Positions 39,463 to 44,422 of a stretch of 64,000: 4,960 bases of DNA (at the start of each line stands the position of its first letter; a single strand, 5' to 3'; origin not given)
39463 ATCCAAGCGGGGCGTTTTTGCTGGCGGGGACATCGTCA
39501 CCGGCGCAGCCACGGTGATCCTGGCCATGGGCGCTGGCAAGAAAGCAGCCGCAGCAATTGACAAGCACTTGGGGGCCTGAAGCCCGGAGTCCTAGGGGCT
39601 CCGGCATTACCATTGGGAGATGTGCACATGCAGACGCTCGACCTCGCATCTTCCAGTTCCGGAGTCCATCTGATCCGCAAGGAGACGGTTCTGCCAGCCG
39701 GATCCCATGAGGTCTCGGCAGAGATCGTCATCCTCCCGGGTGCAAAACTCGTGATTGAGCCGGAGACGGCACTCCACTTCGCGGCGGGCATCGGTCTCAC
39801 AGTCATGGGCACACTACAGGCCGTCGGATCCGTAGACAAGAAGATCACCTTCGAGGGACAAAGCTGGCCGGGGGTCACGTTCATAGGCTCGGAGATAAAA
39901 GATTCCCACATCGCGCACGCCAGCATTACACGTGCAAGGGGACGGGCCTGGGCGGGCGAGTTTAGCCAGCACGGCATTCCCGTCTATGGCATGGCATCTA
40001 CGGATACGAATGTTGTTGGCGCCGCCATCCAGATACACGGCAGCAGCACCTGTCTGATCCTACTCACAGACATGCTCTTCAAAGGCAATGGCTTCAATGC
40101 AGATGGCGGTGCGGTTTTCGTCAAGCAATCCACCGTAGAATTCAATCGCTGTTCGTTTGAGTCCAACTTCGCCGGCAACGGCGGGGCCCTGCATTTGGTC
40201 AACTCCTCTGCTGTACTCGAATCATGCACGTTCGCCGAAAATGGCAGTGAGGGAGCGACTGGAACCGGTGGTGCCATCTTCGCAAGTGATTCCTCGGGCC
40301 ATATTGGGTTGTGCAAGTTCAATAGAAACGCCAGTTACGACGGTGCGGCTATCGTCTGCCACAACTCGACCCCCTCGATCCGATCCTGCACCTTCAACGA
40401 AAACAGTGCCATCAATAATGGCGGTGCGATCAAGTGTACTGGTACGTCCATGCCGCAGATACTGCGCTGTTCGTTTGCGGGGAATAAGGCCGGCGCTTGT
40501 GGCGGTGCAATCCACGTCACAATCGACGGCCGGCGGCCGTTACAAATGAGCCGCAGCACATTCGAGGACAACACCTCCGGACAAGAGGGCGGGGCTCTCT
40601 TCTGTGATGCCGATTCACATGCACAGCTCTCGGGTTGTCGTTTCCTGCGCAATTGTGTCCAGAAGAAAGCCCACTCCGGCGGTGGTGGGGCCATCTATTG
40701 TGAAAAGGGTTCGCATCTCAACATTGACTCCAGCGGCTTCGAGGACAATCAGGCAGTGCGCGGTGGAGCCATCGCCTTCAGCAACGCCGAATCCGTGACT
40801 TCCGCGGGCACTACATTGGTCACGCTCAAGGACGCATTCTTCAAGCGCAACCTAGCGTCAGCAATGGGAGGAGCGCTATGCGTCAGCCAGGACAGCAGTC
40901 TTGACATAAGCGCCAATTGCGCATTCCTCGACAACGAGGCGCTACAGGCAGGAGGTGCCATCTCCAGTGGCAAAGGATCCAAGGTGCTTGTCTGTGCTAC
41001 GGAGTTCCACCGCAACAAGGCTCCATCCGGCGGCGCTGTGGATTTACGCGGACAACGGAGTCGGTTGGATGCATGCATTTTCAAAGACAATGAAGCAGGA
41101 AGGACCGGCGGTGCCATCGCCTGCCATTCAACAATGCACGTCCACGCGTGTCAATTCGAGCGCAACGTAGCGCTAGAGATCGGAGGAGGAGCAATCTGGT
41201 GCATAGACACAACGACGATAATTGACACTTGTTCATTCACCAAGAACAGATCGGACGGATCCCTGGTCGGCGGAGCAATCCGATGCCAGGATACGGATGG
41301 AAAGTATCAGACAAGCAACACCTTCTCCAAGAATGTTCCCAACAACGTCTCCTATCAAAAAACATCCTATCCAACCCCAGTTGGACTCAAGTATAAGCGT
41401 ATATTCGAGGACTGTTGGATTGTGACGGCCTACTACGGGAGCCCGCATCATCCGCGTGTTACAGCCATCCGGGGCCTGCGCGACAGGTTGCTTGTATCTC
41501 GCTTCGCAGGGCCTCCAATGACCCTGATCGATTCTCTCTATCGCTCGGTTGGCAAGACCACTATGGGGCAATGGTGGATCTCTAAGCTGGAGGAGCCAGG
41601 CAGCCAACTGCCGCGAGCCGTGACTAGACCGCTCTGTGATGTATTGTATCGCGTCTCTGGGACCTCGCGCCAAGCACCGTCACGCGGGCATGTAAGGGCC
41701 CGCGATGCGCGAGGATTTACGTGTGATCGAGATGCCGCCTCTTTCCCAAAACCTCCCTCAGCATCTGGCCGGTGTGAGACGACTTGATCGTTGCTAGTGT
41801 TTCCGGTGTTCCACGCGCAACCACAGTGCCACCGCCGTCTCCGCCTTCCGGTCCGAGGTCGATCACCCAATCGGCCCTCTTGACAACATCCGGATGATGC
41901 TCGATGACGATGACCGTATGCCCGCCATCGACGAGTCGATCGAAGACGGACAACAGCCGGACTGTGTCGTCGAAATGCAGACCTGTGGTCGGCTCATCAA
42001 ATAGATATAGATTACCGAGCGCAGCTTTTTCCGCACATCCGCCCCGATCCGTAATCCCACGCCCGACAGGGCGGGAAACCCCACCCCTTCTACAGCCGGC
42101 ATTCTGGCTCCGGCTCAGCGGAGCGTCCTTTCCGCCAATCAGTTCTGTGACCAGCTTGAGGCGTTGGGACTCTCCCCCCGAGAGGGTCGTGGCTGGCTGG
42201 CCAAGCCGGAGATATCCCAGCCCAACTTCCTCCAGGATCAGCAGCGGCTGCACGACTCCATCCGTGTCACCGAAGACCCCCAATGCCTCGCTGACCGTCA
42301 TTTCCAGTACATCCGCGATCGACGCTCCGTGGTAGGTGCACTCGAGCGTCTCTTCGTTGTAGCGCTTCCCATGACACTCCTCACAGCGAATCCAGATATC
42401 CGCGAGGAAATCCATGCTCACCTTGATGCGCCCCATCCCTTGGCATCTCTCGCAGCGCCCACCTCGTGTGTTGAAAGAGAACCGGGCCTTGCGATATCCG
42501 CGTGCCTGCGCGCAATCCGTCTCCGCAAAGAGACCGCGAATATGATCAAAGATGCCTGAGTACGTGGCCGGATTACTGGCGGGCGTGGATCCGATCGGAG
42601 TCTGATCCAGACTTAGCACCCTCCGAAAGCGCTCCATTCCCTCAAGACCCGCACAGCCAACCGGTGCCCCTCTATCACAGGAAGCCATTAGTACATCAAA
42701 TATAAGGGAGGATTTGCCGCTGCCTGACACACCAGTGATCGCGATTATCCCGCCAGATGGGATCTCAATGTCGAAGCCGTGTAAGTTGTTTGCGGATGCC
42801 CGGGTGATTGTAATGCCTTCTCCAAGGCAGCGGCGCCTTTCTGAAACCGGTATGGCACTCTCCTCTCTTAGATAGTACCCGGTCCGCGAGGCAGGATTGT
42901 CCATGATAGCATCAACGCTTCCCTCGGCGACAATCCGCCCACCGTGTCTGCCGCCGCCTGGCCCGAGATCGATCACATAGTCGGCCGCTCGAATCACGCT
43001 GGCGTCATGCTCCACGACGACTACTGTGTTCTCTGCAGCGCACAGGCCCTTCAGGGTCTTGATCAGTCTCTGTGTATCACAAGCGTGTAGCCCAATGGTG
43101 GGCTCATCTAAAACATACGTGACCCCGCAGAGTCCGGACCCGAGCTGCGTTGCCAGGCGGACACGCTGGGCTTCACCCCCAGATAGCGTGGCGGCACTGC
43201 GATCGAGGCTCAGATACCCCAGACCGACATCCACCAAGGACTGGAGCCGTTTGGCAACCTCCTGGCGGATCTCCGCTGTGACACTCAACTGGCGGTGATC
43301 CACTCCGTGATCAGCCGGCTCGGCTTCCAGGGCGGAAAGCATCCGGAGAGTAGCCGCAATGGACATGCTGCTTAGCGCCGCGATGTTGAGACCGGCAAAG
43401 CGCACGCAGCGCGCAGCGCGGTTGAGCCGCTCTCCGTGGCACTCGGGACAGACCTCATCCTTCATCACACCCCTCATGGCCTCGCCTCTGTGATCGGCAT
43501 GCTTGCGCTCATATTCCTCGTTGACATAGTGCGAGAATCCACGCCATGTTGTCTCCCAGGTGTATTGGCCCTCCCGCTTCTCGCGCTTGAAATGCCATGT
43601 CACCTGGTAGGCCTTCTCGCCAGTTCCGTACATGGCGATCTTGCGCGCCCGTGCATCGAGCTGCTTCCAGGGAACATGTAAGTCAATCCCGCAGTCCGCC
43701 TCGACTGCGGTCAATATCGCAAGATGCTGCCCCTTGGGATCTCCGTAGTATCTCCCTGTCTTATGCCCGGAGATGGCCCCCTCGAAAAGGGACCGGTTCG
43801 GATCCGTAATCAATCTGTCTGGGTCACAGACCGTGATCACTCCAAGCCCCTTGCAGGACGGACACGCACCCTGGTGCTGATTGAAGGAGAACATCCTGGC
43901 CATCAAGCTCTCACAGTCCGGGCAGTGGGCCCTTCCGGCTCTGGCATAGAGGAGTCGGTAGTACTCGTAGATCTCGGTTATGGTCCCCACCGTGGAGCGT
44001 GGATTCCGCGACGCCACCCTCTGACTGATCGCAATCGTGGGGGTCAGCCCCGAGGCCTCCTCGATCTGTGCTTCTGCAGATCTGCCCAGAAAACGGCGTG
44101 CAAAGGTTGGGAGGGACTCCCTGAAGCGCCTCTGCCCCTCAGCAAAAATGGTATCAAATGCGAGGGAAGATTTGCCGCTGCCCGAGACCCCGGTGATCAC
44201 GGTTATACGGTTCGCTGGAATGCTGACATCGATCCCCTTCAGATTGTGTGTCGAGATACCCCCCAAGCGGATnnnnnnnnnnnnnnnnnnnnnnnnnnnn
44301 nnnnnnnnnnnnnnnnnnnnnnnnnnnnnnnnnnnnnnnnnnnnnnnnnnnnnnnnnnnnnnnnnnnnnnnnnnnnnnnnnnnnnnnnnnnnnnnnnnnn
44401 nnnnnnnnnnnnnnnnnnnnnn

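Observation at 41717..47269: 1850-aa covalent double UvrA with a Gly/Arg-rich insertion in the last ATPase site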

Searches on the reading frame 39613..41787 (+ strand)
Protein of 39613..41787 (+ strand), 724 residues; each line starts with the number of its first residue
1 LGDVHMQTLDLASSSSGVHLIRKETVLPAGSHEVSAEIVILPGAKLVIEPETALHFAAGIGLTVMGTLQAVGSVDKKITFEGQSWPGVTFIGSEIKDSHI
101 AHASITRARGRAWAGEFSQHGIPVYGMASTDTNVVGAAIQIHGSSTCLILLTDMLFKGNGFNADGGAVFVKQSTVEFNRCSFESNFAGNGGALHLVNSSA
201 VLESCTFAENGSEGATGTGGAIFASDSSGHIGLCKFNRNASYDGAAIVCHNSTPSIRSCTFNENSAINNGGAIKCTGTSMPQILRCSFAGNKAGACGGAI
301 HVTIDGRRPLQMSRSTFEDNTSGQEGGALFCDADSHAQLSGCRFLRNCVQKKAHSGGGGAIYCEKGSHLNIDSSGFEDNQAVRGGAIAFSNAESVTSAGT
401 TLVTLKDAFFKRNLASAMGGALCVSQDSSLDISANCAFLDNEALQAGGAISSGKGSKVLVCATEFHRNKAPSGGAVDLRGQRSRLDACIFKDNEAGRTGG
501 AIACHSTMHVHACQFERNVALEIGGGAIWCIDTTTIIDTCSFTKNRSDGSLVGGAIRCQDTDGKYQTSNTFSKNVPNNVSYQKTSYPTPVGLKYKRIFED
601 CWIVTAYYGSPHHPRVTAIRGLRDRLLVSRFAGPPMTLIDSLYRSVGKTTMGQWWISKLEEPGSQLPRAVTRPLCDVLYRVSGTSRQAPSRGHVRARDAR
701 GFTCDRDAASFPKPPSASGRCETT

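Call 17: search_protein_families(library=pfam, proteins=[window:39613-41787:+], max_evalue=0.0001)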
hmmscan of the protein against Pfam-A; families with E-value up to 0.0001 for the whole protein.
window:39613-41787:+ (724 aa): 1 family
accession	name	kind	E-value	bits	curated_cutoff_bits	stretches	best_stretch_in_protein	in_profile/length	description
PF02415.23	Chlam_PMP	-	9.4e-30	99.8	20.6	0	258-276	1-19/19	Chlamydia polymorphic membrane protein (Chlamydia_PMP) repeat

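Call 67: search_protein_families(library=ncbifam, proteins=[window:39613-41787:+], max_evalue=0.01)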
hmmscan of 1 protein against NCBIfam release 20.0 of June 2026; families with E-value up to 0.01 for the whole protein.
window:39613-41787:+ (724 aa): 3 families
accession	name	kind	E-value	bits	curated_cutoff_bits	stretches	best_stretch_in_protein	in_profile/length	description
TIGR01376.1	POMP_repeat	repeat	8.7e-24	82.2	15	1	259-278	5-24/28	polymorphic outer membrane protein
NF041770.1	CFI_box_CTERM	domain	1.9e-05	24.4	40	1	601-634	1-34/69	CFI-box-CTERM domain-containing protein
TIGR04212.1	GlyGly_RbtA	equivalog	2.6e-05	22.7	295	1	347-450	145-242/605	rhombotarget A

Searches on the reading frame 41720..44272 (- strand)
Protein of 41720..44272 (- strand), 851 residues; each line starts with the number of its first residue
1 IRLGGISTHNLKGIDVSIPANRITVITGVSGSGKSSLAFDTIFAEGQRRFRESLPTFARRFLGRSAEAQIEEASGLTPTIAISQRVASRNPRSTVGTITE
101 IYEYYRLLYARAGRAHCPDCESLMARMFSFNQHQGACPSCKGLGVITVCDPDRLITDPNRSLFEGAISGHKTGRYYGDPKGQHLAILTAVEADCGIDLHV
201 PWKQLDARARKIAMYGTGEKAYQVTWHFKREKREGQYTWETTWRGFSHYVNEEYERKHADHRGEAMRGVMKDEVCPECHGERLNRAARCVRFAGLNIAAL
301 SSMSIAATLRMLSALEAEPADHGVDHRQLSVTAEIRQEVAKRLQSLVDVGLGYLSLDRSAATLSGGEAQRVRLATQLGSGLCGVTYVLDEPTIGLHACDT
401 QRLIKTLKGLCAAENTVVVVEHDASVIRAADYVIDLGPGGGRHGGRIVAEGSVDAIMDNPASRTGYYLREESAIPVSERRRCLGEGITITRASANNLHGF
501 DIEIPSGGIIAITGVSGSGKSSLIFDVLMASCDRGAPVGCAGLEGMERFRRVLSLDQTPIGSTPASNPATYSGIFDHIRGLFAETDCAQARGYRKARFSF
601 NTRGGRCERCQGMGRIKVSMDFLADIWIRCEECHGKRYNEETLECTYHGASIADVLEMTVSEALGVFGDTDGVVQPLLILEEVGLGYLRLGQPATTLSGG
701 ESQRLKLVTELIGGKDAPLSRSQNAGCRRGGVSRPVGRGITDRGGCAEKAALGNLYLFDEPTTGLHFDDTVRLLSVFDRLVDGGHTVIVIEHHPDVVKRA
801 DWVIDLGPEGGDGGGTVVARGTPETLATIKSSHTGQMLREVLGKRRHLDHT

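Call 7: search_protein_families(library=ncbifam, proteins=[window:41720-44272:-], max_evalue=0.001)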
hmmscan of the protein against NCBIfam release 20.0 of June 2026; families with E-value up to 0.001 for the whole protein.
window:41720-44272:- (851 aa): 152 families (the best 25 are shown)
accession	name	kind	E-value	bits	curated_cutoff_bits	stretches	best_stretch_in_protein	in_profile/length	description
NF001503.0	PRK00349.1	equivalog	1.8e-294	979.5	1147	3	122-711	264-845/943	excinuclease ABC subunit UvrA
TIGR00630.1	uvra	equivalog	2.9e-287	955.7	729.8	3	121-711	261-843/924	excinuclease ABC subunit UvrA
NF001885.0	PRK00635.1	equivalog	2.5e-167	558.7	3054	4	189-713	317-826/1809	excinuclease ABC subunit A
TIGR03608.1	L_ocin_972_ABC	subfamily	2.3e-29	102.4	254.85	2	336-436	109-206/206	putative bacteriocin export ABC transporter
NF040873.1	AztA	equivalog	1.7e-28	99.5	220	2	334-435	95-190/191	zinc ABC transporter ATP-binding protein AztA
TIGR02857.1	CydD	equivalog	2.3e-26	92.9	435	3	349-436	444-529/529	thiol reductant ABC exporter subunit CydD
TIGR04521.1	ECF_ATPase_2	equivalog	3e-24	85.6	330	1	337-457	118-233/279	energy-coupling factor transporter ATPase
TIGR02673.1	FtsE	equivalog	6.1e-23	81.6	264.85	1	330-430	105-203/214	cell division ATP-binding protein FtsE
NF010068.0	PRK13548.1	equivalog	2.8e-22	79.1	261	1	346-459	122-233/261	heme ABC transporter ATP-binding protein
NF007826.0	PRK10535.1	equivalog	2.4e-20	72.3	966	2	338-438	121-218/648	macrolide ABC transporter ATP-binding protein/permease MacB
NF008409.0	PRK11231.1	equivalog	3.7e-20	72.4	375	2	357-482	133-252/255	Fe(3+) dicitrate ABC transporter ATP-binding protein FecE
NF002981.0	PRK03695.1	equivalog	1.5e-19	70.4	281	1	290-461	56-229/253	vitamin B12 ABC transporter ATP-binding protein BtuD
TIGR00972.1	3a0107s01c2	equivalog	1.6e-19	70.3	343.2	1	355-464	137-239/248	phosphate ABC transporter ATP-binding protein PstB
TIGR03873.1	F420-0_ABC_ATP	hypoth_equivalog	1.9e-19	69.9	372.4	1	344-457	120-225/256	putative F420-0 ABC transporter ATP-binding protein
TIGR01166.1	cbiO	subfamily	2.4e-19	69.5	211.8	1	333-426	102-189/190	cobalt ABC transporter, ATP-binding protein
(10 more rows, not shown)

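Call 55: predict_structure(alignment_id=A2)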
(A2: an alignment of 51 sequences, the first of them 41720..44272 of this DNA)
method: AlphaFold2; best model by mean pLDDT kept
length: 851 residues; sequences in the alignment: 51
mean_pLDDT: 89.0   pTM: 0.85
mean pLDDT of the five models: 89.0, 87.7, 86.2, 86.0, 85.6
residues with pLDDT >= 90: 622; 70-90: 164; 50-70: 29; < 50: 36
segments of 3 or more residues with pLDDT < 50: 716-748
pLDDT, mean of each block of 10 residues (from residue 1): 91 95 96 91 91 82 75 93 76 91 96 87 89 93 94 92 93 92 96 96 95 96 94 93 97 91 87 94 94 96 95 95 94 96 94 92 87 90 94 91 95 97 96 92 89 97 93 82 96 89 97 92 94 91 95 89 84 95 97 95 91 84 70 94 96 95 92 94 92 88 93 61 33 31 39 90 91 94 96 95 86 80 96 94 69 44
secondary structure, 60 per line:
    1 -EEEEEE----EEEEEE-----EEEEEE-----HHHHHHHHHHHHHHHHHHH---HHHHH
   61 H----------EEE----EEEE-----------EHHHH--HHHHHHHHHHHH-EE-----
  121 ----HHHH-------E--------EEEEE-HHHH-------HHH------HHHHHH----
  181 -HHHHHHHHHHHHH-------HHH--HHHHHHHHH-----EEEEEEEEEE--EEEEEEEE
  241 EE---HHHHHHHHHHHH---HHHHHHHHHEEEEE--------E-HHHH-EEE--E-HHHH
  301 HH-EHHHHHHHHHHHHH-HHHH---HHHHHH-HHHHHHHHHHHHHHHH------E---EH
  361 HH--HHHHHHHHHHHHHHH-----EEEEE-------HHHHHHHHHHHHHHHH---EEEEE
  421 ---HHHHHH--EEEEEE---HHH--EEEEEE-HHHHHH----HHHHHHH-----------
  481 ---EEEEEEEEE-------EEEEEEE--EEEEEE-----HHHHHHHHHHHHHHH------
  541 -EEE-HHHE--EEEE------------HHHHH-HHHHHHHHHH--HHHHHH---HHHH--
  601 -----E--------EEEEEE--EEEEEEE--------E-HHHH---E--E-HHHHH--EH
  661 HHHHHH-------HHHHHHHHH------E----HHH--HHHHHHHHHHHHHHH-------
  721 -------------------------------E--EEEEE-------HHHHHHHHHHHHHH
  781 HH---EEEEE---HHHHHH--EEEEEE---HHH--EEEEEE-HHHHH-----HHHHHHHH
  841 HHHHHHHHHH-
elements in order (helices of 4 or more, strands of 3 or more residues): E2-7 E12-17 E23-28 H34-52 H56-61 E72-74 E79-82 H95-98 H101-112 H125-128 E145-149 H151-154 H171-176 H182-194 H207-215 E221-230 E233-242 H246-257 H261-269 E270-274 H285-288 E290-292 H297-302 H305-317 H319-322 H326-331 H333-348 H365-379 E385-389 H397-412 E416-420 H424-429 E432-437 E446-451 H453-458 H463-469 E484-492 E500-506 E509-514 H520-534 E542-544 E552-555 H568-572 H574-583 H586-591 H595-598 E615-620 E623-629 H640-643 H652-656 H660-666 H674-682 H699-713 E755-759 H767-782 E786-790 H794-799 E802-807 E816-821 H823-827 H833-850

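Call 57: fold_search(model_id=the predicted structure, library=pdb)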
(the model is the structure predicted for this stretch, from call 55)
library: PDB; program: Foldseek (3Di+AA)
matches with E <= 10: 1430; with E <= 0.001: 1027
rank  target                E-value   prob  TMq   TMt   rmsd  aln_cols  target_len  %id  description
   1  9gxw_A                2.5e-87  1.00  0.72  0.76   6.8       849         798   45  C. thermocellum UvrA (K39A) in complex with DNA with a fluorescein modification and AMPPNP (basal conformation) (released 2025-12-24)
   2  9gxs_A                6.4e-85  1.00  0.71  0.76   6.8       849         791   45  C. thermocellum UvrA in complex with DNA with a fluorescein modification (basal conformation) (released 2025-12-24)
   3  9gxp_A                3.0e-83  1.00  0.72  0.76   6.9       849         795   45  C. thermocellum UvrA in complex with DNA with an abasic site (basal conformation) (released 2025-12-24)
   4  2r6f_A                3.7e-83  1.00  0.85  0.81   4.2       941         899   42  Crystal Structure of Bacillus stearothermophilus UvrA (released 2008-01-08)
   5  9gxv_A                1.2e-82  1.00  0.72  0.77   6.6       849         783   44  C. thermocellum UvrA in complex with DNA with a fluorescein modification and ADP (basal conformation) (released 2025-12-24)
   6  2r6f_B                1.2e-82  1.00  0.86  0.83   4.2       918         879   43  Crystal Structure of Bacillus stearothermophilus UvrA (released 2008-01-08)
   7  3uwx_A                1.3e-81  1.00  0.86  0.77   4.2       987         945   40  Crystal structure of UvrA-UvrB complex (released 2012-02-08)
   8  9gxu_A                1.1e-79  1.00  0.72  0.76   7.0       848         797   45  C. thermocellum UvrA (K647A) in complex with DNA with a fluorescein modification (basal conformation) (released 2025-12-24)
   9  9ga5_A                1.8e-79  1.00  0.75  0.80   6.1       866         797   44  MtUvrA2 bound to endogenous E. coli DNA (released 2025-04-23)
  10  3zqj_A                1.3e-75  1.00  0.80  0.73   5.3       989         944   38  Mycobacterium tuberculosis UvrA (released 2011-06-22)
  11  3zqj_E                3.4e-75  1.00  0.80  0.74   5.2       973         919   39  Mycobacterium tuberculosis UvrA (released 2011-06-22)
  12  9gxl_A                3.6e-75  1.00  0.68  0.81   5.9       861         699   42  C. thermocellum UvrA in complex with AMPPNP (basal conformation) (released 2025-12-24)
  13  3pih_A                1.3e-74  1.00  0.73  0.74   6.6       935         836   41  T. maritima UvrA in complex with fluorescein-modified DNA (released 2011-01-19)
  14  9gxm_A                3.3e-73  1.00  0.67  0.82   5.4       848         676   42  C. thermocellum UvrA in complex with unmodified DNA and AMPPNP (basal conformation) (released 2025-12-24)
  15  3zqj_B                5.9e-73  1.00  0.80  0.75   5.1       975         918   38  Mycobacterium tuberculosis UvrA (released 2011-06-22)
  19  2vf7_C                1.0e-71  1.00  0.78  0.81   7.1       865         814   39  Crystal structure of UvrA2 from Deinococcus radiodurans (released 2008-12-16)
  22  2vf7_A                7.8e-71  1.00  0.77  0.80   8.0       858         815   40  Crystal structure of UvrA2 from Deinococcus radiodurans (released 2008-12-16)
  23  2vf7_B                1.2e-70  1.00  0.78  0.81   6.5       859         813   39  Crystal structure of UvrA2 from Deinococcus radiodurans (released 2008-12-16)
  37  7sh1_B                1.5e-52  1.00  0.68  0.91   3.6       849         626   33  Class II UvrA protein - Ecm16 (released 2022-10-26)
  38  7sh1_A                1.7e-52  1.00  0.68  0.91   3.6       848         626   33  Class II UvrA protein - Ecm16 (released 2022-10-26)
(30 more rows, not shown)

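Call 66: search_protein_representatives(protein=window:41720-44272:-)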
Query: 851 residues. Proteins with E-value up to 0.001 (for the whole library): 51278; up to 1e-10: 27287; up to 1e-30: 8453. The best 150 are listed.
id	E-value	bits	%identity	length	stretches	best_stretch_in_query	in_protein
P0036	0.0e+00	1459.3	47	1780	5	1-715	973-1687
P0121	0.0e+00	1443.4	49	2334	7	121-712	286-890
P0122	0.0e+00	1419.2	48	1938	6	115-711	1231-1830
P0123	0.0e+00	1390.4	47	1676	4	1-712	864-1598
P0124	0.0e+00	1387.2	47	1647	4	3-714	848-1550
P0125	0.0e+00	1372.5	47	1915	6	115-711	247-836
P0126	0.0e+00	1367.7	47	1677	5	1-712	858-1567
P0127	0.0e+00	1362.8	46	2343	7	124-713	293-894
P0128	0.0e+00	1357.1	51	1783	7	117-712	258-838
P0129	0.0e+00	1350.1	48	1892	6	89-711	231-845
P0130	0.0e+00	1341.1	47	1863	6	97-711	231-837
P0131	0.0e+00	1340.6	48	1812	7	103-711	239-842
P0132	0.0e+00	1332.9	49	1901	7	122-713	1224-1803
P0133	0.0e+00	1317.0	46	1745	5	3-715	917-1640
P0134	0.0e+00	1312.3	48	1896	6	122-711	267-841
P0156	0.0e+00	1217.3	44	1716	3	2-841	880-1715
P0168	0.0e+00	1171.8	59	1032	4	1-716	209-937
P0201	0.0e+00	1080.4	46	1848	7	270-715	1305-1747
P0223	0.0e+00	1022.2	46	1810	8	262-714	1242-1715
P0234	8.7e-296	1000.3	38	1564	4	2-715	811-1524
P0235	9.9e-296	1000.1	43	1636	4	3-712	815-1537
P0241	7.1e-291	984.1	39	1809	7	271-717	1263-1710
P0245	1.2e-288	976.7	40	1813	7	123-712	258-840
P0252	3.4e-282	955.3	41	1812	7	124-709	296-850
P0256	1.8e-280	949.6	43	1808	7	274-711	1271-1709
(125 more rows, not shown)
